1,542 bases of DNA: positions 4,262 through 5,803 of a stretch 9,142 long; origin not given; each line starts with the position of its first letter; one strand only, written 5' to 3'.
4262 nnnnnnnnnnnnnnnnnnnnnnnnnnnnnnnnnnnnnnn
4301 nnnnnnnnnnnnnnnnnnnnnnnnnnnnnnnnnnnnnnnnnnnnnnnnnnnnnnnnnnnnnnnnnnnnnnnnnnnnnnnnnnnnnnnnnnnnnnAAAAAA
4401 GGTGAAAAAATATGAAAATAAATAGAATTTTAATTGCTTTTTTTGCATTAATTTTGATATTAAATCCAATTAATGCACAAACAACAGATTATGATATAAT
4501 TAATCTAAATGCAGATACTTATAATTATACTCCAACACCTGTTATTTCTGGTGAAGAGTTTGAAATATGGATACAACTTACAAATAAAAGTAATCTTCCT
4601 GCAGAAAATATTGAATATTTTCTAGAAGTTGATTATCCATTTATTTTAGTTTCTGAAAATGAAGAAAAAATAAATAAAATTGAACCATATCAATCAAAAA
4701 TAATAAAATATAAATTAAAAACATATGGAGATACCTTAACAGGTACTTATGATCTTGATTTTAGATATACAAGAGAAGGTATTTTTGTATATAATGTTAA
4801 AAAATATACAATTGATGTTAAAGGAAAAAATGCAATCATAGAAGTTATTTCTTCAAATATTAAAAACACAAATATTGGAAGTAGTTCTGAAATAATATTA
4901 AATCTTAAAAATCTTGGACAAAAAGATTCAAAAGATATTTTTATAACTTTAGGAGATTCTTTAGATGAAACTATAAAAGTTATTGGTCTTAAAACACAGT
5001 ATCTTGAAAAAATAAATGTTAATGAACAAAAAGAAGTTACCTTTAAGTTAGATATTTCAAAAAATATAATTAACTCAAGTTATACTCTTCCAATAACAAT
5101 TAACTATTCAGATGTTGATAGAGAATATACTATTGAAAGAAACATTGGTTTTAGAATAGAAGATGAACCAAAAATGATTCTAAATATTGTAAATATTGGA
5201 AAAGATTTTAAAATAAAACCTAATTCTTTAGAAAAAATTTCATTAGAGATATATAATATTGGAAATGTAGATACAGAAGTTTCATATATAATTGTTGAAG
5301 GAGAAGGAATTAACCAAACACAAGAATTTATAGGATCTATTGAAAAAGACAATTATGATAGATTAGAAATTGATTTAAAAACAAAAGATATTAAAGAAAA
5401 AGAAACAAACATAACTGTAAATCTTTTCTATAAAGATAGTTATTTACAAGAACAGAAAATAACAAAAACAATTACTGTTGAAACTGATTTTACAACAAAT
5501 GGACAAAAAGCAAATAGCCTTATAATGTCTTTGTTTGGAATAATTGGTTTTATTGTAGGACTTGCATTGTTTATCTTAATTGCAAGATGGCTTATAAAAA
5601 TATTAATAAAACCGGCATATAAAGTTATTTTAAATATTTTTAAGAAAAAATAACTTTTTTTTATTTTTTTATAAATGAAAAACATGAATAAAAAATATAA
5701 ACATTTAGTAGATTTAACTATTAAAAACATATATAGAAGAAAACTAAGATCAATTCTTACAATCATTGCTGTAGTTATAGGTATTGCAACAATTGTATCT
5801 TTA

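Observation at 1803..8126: Six-gene MacB-type ABC cluster with three non-transporter genes interleaved between one ATPase and two paralogous permeases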

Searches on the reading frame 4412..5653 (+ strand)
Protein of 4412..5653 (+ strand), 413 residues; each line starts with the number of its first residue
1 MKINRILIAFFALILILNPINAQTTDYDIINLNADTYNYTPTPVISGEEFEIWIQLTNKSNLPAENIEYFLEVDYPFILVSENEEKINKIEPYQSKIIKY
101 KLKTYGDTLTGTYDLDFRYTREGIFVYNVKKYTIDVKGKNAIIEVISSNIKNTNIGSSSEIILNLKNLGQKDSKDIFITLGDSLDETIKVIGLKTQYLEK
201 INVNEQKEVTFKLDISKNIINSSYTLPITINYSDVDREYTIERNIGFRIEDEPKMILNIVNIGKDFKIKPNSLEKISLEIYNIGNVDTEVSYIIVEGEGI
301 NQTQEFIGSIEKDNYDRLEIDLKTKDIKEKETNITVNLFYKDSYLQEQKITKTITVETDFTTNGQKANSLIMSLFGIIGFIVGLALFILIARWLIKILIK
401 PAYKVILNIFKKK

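Call 3: search_protein_families(library=pfam, proteins=[window:4412-5653:+], max_evalue=0.1)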
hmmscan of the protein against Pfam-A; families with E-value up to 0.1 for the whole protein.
window:4412-5653:+ (413 aa): 3 families
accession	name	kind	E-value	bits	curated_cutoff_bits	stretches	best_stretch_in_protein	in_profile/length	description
PF07705.17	CARDB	-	0.0022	18.6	22.7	1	146-228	8-81/101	CARDB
PF10633.15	NPCBM_assoc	-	0.026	15.1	24.4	0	198-232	43-77/78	NPCBM-associated, NEW3 domain of alpha-galactosidase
PF14728.12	PTHB1_GAE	-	0.075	14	27.4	0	195-234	37-76/88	PTHB1 GAE domain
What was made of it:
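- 4412..5653 (+): BS protein, 413 aa, COG1361/CARDB-like family: cleavable signal peptide, three beta-sandwich domains (~30-137, 143-248, 255-358), C-terminal TM helix, conserved basic tail. CARDB 0.0022, below threshold (call 3).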

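Call 4: search_protein_families(library=ncbifam, proteins=[window:4412-5653:+], max_evalue=0.1)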
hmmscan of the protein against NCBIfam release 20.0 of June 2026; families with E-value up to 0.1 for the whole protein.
window:4412-5653:+ (413 aa): 0 families

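Call 6: find_encoding_contigs(protein=window:4412-5653:+, flank=10000, max_places=6)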
Protein window:4412-5653:+ (413 aa): no gene with exactly this product is on record in the collection.
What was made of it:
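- Tried and rejected: An exact-sequence look-up of the window BS protein found no contig (call 6).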

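Call 8: find_homologous_proteins(query=window:4412-5653:+, max_evalue=0.001)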
Query window:4412-5653:+ (413 aa): 57 proteins with E <= 0.001 among 8000 candidates.
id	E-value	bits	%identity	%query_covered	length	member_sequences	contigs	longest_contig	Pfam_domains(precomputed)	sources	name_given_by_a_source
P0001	2.6e-257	871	100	100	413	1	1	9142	-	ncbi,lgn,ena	-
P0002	8.0e-204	695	79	95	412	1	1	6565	-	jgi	jgi:hypothetical protein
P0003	1.1e-203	694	79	95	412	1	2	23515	-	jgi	jgi:hypothetical protein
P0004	6.7e-185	633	71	99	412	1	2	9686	PF07705.18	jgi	jgi:hypothetical protein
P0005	1.0e-184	632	70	100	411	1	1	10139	PF07705.18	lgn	-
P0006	1.2e-184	632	71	99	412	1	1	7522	PF07705.18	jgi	jgi:hypothetical protein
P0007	4.3e-180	617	71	95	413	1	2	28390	-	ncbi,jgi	jgi:hypothetical protein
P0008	2.5e-179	614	68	100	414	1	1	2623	PF07705.18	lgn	-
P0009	3.9e-177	607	67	100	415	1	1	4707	-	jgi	-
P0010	2.1e-174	598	68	92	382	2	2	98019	PF07705.18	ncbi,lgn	-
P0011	2.1e-172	591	66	100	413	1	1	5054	PF07705.18,PF10633.16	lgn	-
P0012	1.1e-171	589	68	100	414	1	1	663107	PF07705.18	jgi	-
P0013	6.0e-171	587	67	100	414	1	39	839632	PF07705.18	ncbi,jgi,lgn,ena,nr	ncbi:hypothetical protein GW835_01085 [archaeon]|nr:hypothetical protein [archaeon] NCP79147.1 hypot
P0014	8.8e-171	586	66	100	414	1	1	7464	-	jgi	jgi:hypothetical protein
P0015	3.4e-169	581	67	100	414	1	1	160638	PF07705.18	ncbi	-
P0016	4.2e-169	581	67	100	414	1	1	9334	PF07705.18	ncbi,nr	ncbi:MAG: hypothetical protein PHX47_03105 [Candidatus ainarchaeum sp.]|nr:hypothetical protein [Can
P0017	4.3e-169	581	67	100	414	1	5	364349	PF07705.18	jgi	jgi:hypothetical protein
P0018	4.3e-169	581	67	100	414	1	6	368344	PF07705.18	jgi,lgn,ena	jgi:hypothetical protein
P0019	5.2e-169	580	66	100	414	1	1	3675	PF07705.18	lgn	-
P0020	7.0e-169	580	67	100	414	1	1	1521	PF07705.18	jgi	-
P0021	9.3e-169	579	66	100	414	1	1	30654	PF07705.18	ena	-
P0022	9.4e-169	579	66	100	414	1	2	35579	PF07705.18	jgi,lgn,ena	-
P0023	1.1e-168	579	66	100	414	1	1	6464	PF07705.18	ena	-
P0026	9.0e-127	441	52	99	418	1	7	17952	PF07705.18,PF10633.16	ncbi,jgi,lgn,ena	-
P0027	2.7e-122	426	53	98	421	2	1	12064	PF07705.18,PF10633.16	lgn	-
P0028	7.9e-122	425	53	99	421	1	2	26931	PF07705.18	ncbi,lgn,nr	ncbi:MAG: hypothetical protein PHR26_03920 [Candidatus ainarchaeum sp.]|nr:hypothetical protein [Can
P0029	4.7e-119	416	51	95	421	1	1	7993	PF07705.18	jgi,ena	-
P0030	1.9e-118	414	51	95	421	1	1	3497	PF07705.18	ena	-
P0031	5.0e-118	412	49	99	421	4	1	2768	PF07705.18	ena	-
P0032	1.6e-113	398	46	100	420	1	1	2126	PF07705.18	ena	-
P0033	8.6e-108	379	44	100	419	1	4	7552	PF07705.18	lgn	-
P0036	1.7e-106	374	49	94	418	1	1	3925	PF07705.18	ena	-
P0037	6.7e-105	369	47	99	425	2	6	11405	PF07705.18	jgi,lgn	jgi:hypothetical protein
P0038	1.8e-104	368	46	98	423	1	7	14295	PF07705.18,PF10633.16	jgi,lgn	-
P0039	7.9e-103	362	46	86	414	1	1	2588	PF07705.18,PF10633.16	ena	-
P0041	3.4e-101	357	44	100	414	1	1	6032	PF07705.18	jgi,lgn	-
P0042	9.1e-101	356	45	100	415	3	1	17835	PF07705.18,PF10633.16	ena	-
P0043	6.6e-99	349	48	93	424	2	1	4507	PF07705.18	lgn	-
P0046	1.2e-97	345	44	99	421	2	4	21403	PF07705.18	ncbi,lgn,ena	ncbi:MAG: hypothetical protein WCF78_04615 [archaeon]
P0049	3.4e-96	341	45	98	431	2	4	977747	-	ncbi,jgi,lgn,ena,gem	-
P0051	3.1e-94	334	45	98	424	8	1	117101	PF07705.18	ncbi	-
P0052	3.5e-94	334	44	97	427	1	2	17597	PF07705.18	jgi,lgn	-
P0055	3.3e-92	327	44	99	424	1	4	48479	PF07705.18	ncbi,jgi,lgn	jgi:hypothetical protein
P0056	2.3e-66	242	42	82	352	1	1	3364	PF07705.18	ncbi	ncbi:MAG: hypothetical protein V1824_03145, partial [archaeon]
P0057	5.3e-22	96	27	74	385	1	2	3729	PF07705.18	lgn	-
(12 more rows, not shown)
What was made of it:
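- On COG1361 / CARDB-like 'S-layer family' proteins: Most close homologues carry precomputed PF07705 hits (call 8).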

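Call 9: search_solved_structures(query=window:4412-5653:+, max_evalue=10)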
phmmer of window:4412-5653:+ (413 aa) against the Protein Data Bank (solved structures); distinct sequences matched with E-value up to 10: 0.

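Call 11: find_encoding_contigs(protein=P0013, flank=8000, max_places=2)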
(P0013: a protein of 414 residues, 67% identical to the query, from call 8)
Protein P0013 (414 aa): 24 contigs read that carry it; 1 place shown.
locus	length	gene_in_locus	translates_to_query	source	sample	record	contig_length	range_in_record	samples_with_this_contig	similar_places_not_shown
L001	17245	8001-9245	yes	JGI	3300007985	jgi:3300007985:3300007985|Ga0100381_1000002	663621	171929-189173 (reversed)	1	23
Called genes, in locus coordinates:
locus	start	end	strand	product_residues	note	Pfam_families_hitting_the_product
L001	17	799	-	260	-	-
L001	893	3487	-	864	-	-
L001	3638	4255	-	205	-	PF13489:Methyltransf_23, PF13847:Methyltransf_31, PF08241:Methyltransf_11, PF08242:Methyltransf_12, PF13649:Methyltransf_25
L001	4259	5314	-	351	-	PF21088:MS_channel_1st, PF00924:MS_channel_2nd, PF21082:MS_channel_3rd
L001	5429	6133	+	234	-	PF02463:SMC_N, PF00005:ABC_tran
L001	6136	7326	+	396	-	PF12704:MacB_PCD, PF02687:FtsX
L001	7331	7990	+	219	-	-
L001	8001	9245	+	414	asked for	PF07705:CARDB (faint)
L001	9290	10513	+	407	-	PF12704:MacB_PCD, PF02687:FtsX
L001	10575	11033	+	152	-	-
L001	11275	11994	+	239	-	-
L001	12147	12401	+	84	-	-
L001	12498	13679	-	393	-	PF01867:Cas_Cas1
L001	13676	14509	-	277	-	-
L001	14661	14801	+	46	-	-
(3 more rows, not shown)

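Call 12: find_encoding_contigs(protein=P0049, flank=8000, max_places=2)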
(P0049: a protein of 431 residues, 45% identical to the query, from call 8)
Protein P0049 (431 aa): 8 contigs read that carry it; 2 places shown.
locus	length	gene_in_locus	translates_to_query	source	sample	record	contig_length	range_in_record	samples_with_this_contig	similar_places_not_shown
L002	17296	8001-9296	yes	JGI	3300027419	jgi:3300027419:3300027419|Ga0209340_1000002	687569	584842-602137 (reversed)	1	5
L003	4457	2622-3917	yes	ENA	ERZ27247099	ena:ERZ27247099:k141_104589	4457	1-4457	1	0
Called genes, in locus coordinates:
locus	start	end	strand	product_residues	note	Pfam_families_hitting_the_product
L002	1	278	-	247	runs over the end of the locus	-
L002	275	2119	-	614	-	PF13401:AAA_22 (faint), PF00437:T2SSE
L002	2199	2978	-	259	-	-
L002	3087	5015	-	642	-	PF04513:Baculo_PEP_C (faint), PF01442:Apolipoprotein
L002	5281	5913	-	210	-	PF03848:TehB (weak), PF13489:Methyltransf_23, PF13847:Methyltransf_31, PF08241:Methyltransf_11, PF08242:Methyltransf_12 (weak), PF13649:Methyltransf_25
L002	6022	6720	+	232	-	PF00005:ABC_tran, PF02463:SMC_N (faint)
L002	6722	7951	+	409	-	PF12704:MacB_PCD, PF02687:FtsX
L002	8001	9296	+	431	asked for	-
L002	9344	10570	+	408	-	PF12704:MacB_PCD, PF02687:FtsX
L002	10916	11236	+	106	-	PF03013:Pyr_excise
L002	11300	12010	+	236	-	PF06210:DUF1003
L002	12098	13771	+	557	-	PF06418:CTP_synth_N, PF07722:Peptidase_C26 (faint), PF00117:GATase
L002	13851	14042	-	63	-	PF00313:CSD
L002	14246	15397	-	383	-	PF02457:DAC, PF10635:DisA-linker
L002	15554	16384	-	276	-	PF02498:Bro-N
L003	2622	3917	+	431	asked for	-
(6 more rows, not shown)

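Call 13: find_encoding_contigs(protein=P0057, flank=8000, max_places=2)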
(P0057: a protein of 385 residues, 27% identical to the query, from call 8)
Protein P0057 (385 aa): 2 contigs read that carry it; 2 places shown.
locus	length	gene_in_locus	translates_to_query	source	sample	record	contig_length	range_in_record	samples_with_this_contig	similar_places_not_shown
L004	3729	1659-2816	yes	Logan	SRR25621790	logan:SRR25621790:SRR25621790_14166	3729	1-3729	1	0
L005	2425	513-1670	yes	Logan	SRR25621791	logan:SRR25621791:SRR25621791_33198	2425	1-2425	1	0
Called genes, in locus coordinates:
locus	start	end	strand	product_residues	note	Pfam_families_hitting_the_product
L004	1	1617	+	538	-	?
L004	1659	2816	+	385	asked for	PF07705:CARDB (weak)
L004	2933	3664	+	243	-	PF06745:ATPase, PF13481:AAA_25 (weak), PF07088:GvpD_P-loop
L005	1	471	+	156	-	?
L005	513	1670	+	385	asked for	PF07705:CARDB (weak)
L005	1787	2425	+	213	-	?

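Call 16: find_related_loci(query=A1, collection=genome_contigs, flank=7000)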
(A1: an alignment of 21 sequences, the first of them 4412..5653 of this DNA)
Query A1 (413 aa) in genome_contigs; peptide patterns used: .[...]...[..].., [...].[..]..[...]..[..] (x = any residue, [..] = any of these).
179 stretches matched a pattern; 18 encode a relative of the query (tblastn E <= 1e-3); 18 distinct loci.
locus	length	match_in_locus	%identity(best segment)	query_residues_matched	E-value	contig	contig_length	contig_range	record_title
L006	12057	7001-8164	71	22-409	0e+0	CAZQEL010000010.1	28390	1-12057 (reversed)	MAG TPA_asm: uncultured archaeon isolate SRP191223_co1_16 genome assembly, contig: NODE_1287_length_28390_cov_7.535627,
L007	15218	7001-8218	68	1-406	6e-169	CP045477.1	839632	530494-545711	MAG: Candidatus Forterrea multitransposorum CG_2015-17_Forterrea_25_41 chromosome, complete genome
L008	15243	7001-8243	68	1-413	0e+0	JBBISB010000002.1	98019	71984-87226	MAG: Candidatus Iainarchaeum archaeon isolate FAS170219_bin_363 NODE_64_length_98019_cov_19.757452, whole genome shotgun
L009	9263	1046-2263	67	1-406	8e-167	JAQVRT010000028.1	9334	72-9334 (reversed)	MAG: Candidatus ainarchaeum sp. isolate STF1_257 NODE_24354_length_9334_cov_5.695666_Sandtown_F1, whole genome shotgun s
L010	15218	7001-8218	52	6-406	2e-117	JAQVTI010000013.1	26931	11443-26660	MAG: Candidatus ainarchaeum sp. isolate STF1_294 NODE_4035_length_26931_cov_5.417662_Sandtown_F1, whole genome shotgun s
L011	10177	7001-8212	49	6-406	1e-116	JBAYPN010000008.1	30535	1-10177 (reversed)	MAG: archaeon isolate SO_2016_LW2_139 scaffold02509_LW138R_2016, whole genome shotgun sequence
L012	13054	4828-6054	44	1-403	1e-99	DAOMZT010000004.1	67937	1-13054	MAG TPA_asm: archaeon isolate AMR_MDS_3992 NODE_252_length_67937_cov_10.372337, whole genome shotgun sequence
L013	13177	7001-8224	44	1-403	3e-99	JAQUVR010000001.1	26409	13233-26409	MAG: Candidatus ainarchaeum sp. isolate STD2_171 NODE_6512_length_26409_cov_4.681189_Sandtown_D2, whole genome shotgun s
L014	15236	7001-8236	44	7-413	4e-97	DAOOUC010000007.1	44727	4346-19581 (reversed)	MAG TPA_asm: archaeon isolate AMR_MDS_2477 NODE_628_length_44727_cov_6.518625, whole genome shotgun sequence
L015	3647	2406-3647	43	1-410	7e-98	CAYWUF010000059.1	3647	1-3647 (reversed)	MAG TPA_asm: uncultured archaeon isolate SRP192927_co2_630 genome assembly, contig: NODE_64596_length_3647_cov_10.078229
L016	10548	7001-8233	42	6-409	7e-96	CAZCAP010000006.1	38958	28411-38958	MAG TPA_asm: uncultured archaeon isolate SRP178699_co1_70 genome assembly, contig: NODE_982_length_38958_cov_37.447523,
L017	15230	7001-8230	43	1-403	1e-95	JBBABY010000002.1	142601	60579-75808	MAG: archaeon isolate SO_2017_LW1_34 NODE_33_length_142601_cov_1.492553_LW64-88_2017, whole genome shotgun sequence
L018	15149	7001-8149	44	7-384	1e-91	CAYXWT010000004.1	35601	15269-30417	MAG TPA_asm: uncultured archaeon isolate SRP191223_co1_94 genome assembly, contig: NODE_865_length_35601_cov_21.093597,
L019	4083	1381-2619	44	1-408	1e-90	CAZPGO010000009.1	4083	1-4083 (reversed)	MAG TPA_asm: uncultured archaeon isolate SRP067234_co1_315 genome assembly, contig: k99_1098833, whole genome shotgun se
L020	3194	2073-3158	45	1-357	8e-91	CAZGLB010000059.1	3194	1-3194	MAG TPA_asm: uncultured archaeon isolate SRP263991_co7_50 genome assembly, contig: NODE_76824_length_3194_cov_243.369226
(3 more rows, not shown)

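Call 34: predict_structure(alignment_id=A1)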
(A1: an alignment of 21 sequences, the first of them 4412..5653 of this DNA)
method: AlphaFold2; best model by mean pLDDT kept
length: 413 residues; sequences in the alignment: 21
mean_pLDDT: 85.4   pTM: 0.50
mean pLDDT of the five models: 85.4, 84.8, 82.9, 82.3, 81.8
residues with pLDDT >= 90: 209; 70-90: 155; 50-70: 33; < 50: 16
segments of 3 or more residues with pLDDT < 50: 18-27, 364-368
pLDDT, mean of each block of 10 residues (from residue 1): 70 59 47 90 89 93 90 91 82 93 86 93 86 87 91 87 92 94 92 94 94 90 91 88 89 91 91 93 88 92 91 89 89 94 89 91 52 72 85 79 65 52
secondary structure, 60 per line:
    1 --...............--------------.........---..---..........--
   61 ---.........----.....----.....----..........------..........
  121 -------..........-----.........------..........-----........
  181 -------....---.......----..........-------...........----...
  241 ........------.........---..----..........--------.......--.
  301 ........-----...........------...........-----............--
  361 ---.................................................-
elements in order: H3-17 E32-40 E49-58 E64-72 E77-81 E86-90 E95-104 E111-120 E128-137 E143-151 E158-167 E173-180 E188-191 E195-201 E206-215 E223-233 E238-248 E255-263 E273-282 E291-297 E300-308 E314-324 E331-341 E347-358 H364-412
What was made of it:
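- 4412..5653 (+): AF2 pLDDT 85 (call 34).
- On COG1361 / CARDB-like 'S-layer family' proteins: AF2 shows three beta-sandwiches (call 34).
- Checked: The AF2 model of 4412-5653 (pLDDT 85) shows an N-terminal signal helix, three beta-sandwiches and a C-terminal TM helix (call 34).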

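Call 37: fold_search(model_id=the predicted structure, library=pdb)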
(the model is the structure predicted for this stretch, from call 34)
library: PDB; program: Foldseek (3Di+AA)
matches with E <= 10: 1792; with E <= 0.001: 328
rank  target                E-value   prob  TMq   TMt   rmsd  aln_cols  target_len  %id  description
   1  9ijj_h                2.2e-10  1.00  0.29  0.13  10.8       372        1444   12  In situ structure of the central apparatus in mouse sperm axoneme. (released 2025-06-04)
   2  7som_D                3.4e-10  1.00  0.27  0.11  12.0       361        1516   12  Ciliary C2 central pair apparatus isolated from Chlamydomonas reinhardtii (released 2022-04-13)
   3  9ijj_C                3.5e-10  1.00  0.22  0.12  13.9       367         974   11  In situ structure of the central apparatus in mouse sperm axoneme. (released 2025-06-04)
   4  7sqc_F0               3.5e-10  1.00  0.20  0.25  14.2       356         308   10  Ciliary C1 central pair apparatus isolated from Chlamydomonas reinhardtii (released 2022-04-13)
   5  7sqc_O0               4.7e-10  1.00  0.23  0.11  13.7       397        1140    8  Ciliary C1 central pair apparatus isolated from Chlamydomonas reinhardtii (released 2022-04-13)
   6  7sqc_2B               8.3e-10  1.00  0.33  0.21  11.6       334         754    9  Ciliary C1 central pair apparatus isolated from Chlamydomonas reinhardtii (released 2022-04-13)
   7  7sqc_2A               9.1e-10  1.00  0.30  0.19  12.8       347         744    8  Ciliary C1 central pair apparatus isolated from Chlamydomonas reinhardtii (released 2022-04-13)
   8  3ije_A                1.3e-09  1.00  0.33  0.17  18.6       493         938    9  Crystal structure of the complete integrin alhaVbeta3 ectodomain plus an Alpha/beta transmembrane fragment (released 2009-09-29)
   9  7sqc_T3               2.3e-09  1.00  0.31  0.37  10.7       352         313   10  Ciliary C1 central pair apparatus isolated from Chlamydomonas reinhardtii (released 2022-04-13)
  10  1jv2_A                2.5e-09  1.00  0.33  0.17  18.9       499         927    9  CRYSTAL STRUCTURE OF THE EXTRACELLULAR SEGMENT OF INTEGRIN ALPHAVBETA3 (released 2001-10-17)
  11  3k6s_E                3.6e-09  1.00  0.35  0.18  20.4       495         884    8  Structure of integrin alphaXbeta2 ectodomain (released 2010-01-12)
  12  8xen_A                4.0e-09  1.00  0.32  0.16  12.9       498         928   11  Cryo-EM structure of integrin ITGAV/ITGB3 complex, conformation 4 (released 2024-12-18)
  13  9ijj_O                4.2e-09  1.00  0.24  0.10  13.6       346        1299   12  In situ structure of the central apparatus in mouse sperm axoneme. (released 2025-06-04)
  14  7sqc_F1               4.6e-09  1.00  0.23  0.21  13.5       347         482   11  Ciliary C1 central pair apparatus isolated from Chlamydomonas reinhardtii (released 2022-04-13)
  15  3k6s_C                5.3e-09  1.00  0.35  0.18  20.4       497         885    8  Structure of integrin alphaXbeta2 ectodomain (released 2010-01-12)
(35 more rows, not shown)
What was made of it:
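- On MacAB-type tripartite pump: The partner is a beta-sandwich protein instead (calls 34, 37).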
